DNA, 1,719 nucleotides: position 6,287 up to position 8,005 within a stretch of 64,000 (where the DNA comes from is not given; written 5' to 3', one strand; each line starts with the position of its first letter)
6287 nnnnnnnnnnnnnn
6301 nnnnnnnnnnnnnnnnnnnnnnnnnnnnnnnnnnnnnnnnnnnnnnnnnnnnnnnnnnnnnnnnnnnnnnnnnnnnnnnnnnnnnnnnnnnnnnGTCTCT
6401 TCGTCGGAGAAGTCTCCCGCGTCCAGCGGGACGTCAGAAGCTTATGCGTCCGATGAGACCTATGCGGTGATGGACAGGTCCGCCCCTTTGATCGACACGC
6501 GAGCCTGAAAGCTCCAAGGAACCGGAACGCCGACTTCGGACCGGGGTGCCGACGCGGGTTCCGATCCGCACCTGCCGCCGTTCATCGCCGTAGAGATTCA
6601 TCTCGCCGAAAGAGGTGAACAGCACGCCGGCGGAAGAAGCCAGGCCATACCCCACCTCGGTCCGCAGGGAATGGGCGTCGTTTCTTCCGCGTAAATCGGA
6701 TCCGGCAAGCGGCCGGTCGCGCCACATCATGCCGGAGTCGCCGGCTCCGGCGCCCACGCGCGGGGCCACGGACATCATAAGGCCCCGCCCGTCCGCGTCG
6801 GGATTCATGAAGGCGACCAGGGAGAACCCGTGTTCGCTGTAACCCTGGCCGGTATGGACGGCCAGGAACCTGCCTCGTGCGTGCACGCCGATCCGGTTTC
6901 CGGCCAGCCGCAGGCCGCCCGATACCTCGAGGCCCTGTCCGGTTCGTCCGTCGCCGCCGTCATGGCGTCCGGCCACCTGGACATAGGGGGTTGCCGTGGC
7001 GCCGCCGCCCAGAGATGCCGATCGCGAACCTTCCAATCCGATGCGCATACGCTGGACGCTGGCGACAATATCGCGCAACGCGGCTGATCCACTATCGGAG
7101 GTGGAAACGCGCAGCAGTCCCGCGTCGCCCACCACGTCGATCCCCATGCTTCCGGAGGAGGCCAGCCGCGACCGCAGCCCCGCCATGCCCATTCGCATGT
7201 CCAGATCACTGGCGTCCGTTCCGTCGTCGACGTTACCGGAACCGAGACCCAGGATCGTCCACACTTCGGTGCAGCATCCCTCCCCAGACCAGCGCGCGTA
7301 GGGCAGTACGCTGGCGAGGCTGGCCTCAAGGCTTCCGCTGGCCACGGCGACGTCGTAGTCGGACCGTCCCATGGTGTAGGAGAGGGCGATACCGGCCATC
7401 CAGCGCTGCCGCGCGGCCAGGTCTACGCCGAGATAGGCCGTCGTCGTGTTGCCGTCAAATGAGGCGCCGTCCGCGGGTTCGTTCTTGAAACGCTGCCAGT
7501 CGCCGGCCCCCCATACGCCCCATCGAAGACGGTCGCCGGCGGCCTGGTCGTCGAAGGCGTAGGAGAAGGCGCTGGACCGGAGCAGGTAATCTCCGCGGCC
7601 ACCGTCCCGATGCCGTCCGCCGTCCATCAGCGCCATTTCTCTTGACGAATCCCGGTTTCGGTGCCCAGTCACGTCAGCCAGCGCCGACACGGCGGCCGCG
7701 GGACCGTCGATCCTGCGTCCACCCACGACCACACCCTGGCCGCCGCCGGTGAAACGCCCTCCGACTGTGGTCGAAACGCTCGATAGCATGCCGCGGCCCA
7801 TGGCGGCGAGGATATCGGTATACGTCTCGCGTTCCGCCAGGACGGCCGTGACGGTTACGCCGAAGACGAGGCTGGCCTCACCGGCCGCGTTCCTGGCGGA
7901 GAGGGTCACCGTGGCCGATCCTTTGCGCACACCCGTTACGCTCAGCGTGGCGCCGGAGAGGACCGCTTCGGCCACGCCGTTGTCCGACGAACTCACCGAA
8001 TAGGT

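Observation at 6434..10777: Autotransporter whose passenger is built from four Cache ligand-binding domains plus Calx-beta and Big_2 modules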

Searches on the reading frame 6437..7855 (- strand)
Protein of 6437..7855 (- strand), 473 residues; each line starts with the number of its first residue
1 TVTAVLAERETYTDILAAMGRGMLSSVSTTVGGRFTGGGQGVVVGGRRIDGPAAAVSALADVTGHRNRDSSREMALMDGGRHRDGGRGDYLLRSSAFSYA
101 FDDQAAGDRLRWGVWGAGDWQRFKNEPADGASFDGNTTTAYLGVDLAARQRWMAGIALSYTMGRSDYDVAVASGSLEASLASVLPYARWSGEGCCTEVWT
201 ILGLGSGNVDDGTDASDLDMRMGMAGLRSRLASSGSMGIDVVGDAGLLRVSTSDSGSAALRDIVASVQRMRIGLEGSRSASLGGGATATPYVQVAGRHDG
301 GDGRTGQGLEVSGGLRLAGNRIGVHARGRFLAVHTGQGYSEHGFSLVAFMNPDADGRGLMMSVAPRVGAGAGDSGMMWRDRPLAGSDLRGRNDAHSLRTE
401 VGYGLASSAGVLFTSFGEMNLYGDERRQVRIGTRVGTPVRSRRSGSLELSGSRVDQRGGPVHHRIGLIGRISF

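Call 6: search_protein_families(library=pfam, proteins=[window:6437-7849:-], max_evalue=10)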
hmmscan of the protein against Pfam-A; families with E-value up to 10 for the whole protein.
seq(471 aa): 1 family
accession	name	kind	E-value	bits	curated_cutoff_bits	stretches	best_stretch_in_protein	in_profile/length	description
PF03797.25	Autotransporter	-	5.4e-08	33.3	26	1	112-307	1-211/255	Autotransporter beta-domain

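Call 17: search_solved_structures(query=window:6437-7855:-, max_evalue=1, show_alignments=1)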
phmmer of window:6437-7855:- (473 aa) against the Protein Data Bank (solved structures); distinct sequences matched with E-value up to 1: 0.

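Call 25: predict_structure(alignment_id=A1)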
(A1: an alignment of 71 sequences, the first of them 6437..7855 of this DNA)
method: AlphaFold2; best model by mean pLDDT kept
length: 473 residues; sequences in the alignment: 71
mean_pLDDT: 69.4   pTM: 0.62
mean pLDDT of the five models: 69.4, 68.2, 67.3, 67.1, 65.9
residues with pLDDT >= 90: 102; 70-90: 192; 50-70: 69; < 50: 110
segments of 3 or more residues with pLDDT < 50: 37-107, 353-357, 361-393
pLDDT, mean of each block of 10 residues (from residue 1): 82 94 88 55 22 30 30 24 26 25 40 75 79 88 75 82 88 87 84 79 87 88 94 88 96 86 95 92 76 95 92 81 78 89 78 49 40 34 30 52 60 70 71 69 72 73 74 69
secondary structure, 60 per line:
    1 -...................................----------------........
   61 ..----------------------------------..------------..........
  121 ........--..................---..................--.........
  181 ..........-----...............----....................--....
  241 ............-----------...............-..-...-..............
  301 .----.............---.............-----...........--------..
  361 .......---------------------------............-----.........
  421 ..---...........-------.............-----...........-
elements in order: H2-36 H53-62 E111-128 E131-148 E152-169 E172-190 E196-210 E215-234 E237-252 E264-278 E287-301 E306-318 E322-334 E340-350 E359-367 E395-406 E412-422 E426-436 E444-456 E462-472

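Call 28: fold_search(model_id=the predicted structure, library=pdb)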
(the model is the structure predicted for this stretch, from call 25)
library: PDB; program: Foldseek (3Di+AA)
matches with E <= 10: 1097; with E <= 0.001: 175
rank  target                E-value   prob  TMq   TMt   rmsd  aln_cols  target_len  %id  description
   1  3kvn_A                4.2e-09  1.00  0.40  0.31   5.6       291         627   15  Crystal structure of the full-length autotransporter EstA from Pseudomonas aeruginosa (released 2010-01-26)
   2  3kvn_X                4.7e-09  1.00  0.40  0.31   5.6       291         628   15  Crystal structure of the full-length autotransporter EstA from Pseudomonas aeruginosa (released 2010-01-26)
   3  3qq2_C                1.4e-08  1.00  0.43  0.78   4.3       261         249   19  Crystal Structure of the Beta Domain of the Bordetella Autotransporter Brka (released 2011-04-13)
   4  3qq2_B                1.5e-08  1.00  0.44  0.81   3.7       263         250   17  Crystal Structure of the Beta Domain of the Bordetella Autotransporter Brka (released 2011-04-13)
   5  4mee                  2.1e-08  1.00  0.40  0.59   4.7       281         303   13  Crystal structure of the transport unit of the autotransporter AIDA-I from Escherichia coli (released 2014-06-04)
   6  3qq2_A                2.8e-08  1.00  0.42  0.77   3.5       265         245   17  Crystal Structure of the Beta Domain of the Bordetella Autotransporter Brka (released 2011-04-13)
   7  1uyn                  3.9e-08  1.00  0.39  0.62   5.3       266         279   14  Translocator domain of autotransporter NalP from Neisseria meningitidis (released 2004-03-18)
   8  9oqa                  5.3e-08  1.00  0.38  0.29   6.5       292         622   14  Cryo-EM structure of AaaA, a Pseudomonas Aeruginosa autotransporter (released 2025-08-13)
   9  3aeh_A                7.8e-08  1.00  0.41  0.66   3.9       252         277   12  Integral membrane domain of autotransporter Hbp (released 2010-07-07)
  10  2qom_A                9.1e-08  1.00  0.42  0.72   3.7       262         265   14  The crystal structure of the E.coli EspP autotransporter Beta-domain. (released 2007-11-13)
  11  1uyo                  4.4e-07  1.00  0.39  0.62   4.7       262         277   13  Translocator domain of autotransporter NalP from Neisseria meningitidis (released 2004-03-19)
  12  2qom_B                4.8e-07  1.00  0.41  0.68   4.3       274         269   14  The crystal structure of the E.coli EspP autotransporter Beta-domain. (released 2007-11-13)
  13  6z38                  5.7e-07  1.00  0.18  0.20  24.0       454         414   10  TodX deltaS2S3 mutant monoaromatic hydrocarbon channel (released 2020-11-04)
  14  3slo                  2.4e-06  1.00  0.37  0.55   6.8       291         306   13  Pre-cleavage Structure of the Autotransporter EspP - N1023D mutant (released 2011-11-16)
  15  3slt                  3.2e-06  1.00  0.40  0.59   6.4       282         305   13  Pre-cleavage Structure of the Autotransporter EspP - N1023S Mutant (released 2011-11-16)
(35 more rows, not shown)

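Call 31: search_solved_structures(query=A2, max_evalue=10, show_alignments=3)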
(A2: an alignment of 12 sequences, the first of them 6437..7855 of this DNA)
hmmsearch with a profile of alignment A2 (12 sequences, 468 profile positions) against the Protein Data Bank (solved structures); distinct sequences matched with E-value up to 10: 0.

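Call 32: search_protein_families(library=pfam, alignment_id=A2, max_evalue=0.01)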
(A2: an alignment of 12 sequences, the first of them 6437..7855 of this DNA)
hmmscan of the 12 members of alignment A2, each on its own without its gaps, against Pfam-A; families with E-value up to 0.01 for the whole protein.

A. member 1, window:6437-7855:- (473 aa): 1 family
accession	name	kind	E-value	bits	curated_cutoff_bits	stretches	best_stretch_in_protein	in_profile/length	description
PF03797.25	Autotransporter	-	5.8e-08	33.2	26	1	114-309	1-211/255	Autotransporter beta-domain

B. families by the number of members that match (of 12 scanned): 2 families
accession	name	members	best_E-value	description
PF03797.25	Autotransporter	7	7.7e-13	Autotransporter beta-domain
PF13505.12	OMP_b-brl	1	6.8e-05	Outer membrane protein beta-barrel domain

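Call 70: search_protein_representatives(alignment_id=A2)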
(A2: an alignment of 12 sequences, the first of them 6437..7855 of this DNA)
Query: 12 sequences, 468 profile positions. Proteins with E-value up to 0.001 (for the whole library): 10546; up to 1e-10: 8711; up to 1e-30: 6258. The best 150 are listed.
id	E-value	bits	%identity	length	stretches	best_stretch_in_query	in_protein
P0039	2.9e-167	573.5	-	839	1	2-468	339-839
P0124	7.0e-156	536.0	-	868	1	3-468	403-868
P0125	8.2e-154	529.2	-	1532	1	5-468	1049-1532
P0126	4.0e-153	526.9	-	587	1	3-468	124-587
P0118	2.2e-149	514.6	-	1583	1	2-468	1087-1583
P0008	2.9e-145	501.0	-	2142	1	2-468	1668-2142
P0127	9.8e-144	495.9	-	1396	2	2-468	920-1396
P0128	2.2e-141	488.2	-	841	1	10-468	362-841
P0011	6.1e-140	483.4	-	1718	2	2-468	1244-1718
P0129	1.0e-139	482.7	-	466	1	10-468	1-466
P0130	7.1e-139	479.9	-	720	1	3-465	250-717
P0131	3.5e-138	477.7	-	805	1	3-468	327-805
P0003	4.9e-137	473.9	-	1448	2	2-468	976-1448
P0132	1.8e-136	472.0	-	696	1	4-468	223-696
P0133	5.2e-136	470.5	-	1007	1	4-468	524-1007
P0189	9.1e-124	430.1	-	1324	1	9-468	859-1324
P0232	5.2e-121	421.0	-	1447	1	10-468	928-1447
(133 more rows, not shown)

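Call 75: search_protein_families(library=pfam, alignment_id=A5, max_evalue=0.0001)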
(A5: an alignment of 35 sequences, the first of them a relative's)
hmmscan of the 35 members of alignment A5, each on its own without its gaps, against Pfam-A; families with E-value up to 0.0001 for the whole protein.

A. member 1, P0130 (720 aa): 3 families
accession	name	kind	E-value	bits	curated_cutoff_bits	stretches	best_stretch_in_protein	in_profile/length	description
PF03797.25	Autotransporter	-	1.3e-15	58.3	26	1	350-554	1-207/255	Autotransporter beta-domain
PF13485.12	Peptidase_MA_2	-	5.2e-05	23.6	32.4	1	95-244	60-199/201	Peptidase MA superfamily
PF13505.12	OMP_b-brl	-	5.6e-05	23.8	28.7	1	330-471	7-134/175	Outer membrane protein beta-barrel domain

B. families by the number of members that match (of 35 scanned): 34 families (the first 25 are shown)
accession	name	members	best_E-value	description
PF03160.20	Calx-beta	25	2.3e-59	Calx-beta domain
PF00041.27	fn3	14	1.9e-71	Fibronectin type III domain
PF03797.25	Autotransporter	7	1.3e-15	Autotransporter beta-domain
PF17963.7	Big_9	6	1.9e-47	Bacterial Ig domain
PF25059.1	FN3_DSCAM-DSCAML_C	6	8.2e-40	DSCAM/DSCAML C-terminal Fn3-like domain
PF16656.11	Pur_ac_phosph_N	6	2.9e-24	Purple acid Phosphatase, N-terminal domain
PF00028.23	Cadherin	6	1.2e-12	Cadherin domain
PF17803.7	Cadherin_4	5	3e-30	Bacterial cadherin-like domain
PF22352.2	K319L-like_PKD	4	1.1e-32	K319L-like, PKD domain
PF17892.7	Cadherin_5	4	1.5e-32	Cadherin-like domain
PF19078.6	Big_12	4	1.3e-22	Bacterial Ig-like domain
PF18911.6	PKD_4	3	1.2e-11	PKD domain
PF07705.17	CARDB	2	4.4e-62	CARDB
PF00530.23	SRCR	2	5.2e-23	Scavenger receptor cysteine-rich domain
PF05345.18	He_PIG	2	1.1e-18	Putative Ig domain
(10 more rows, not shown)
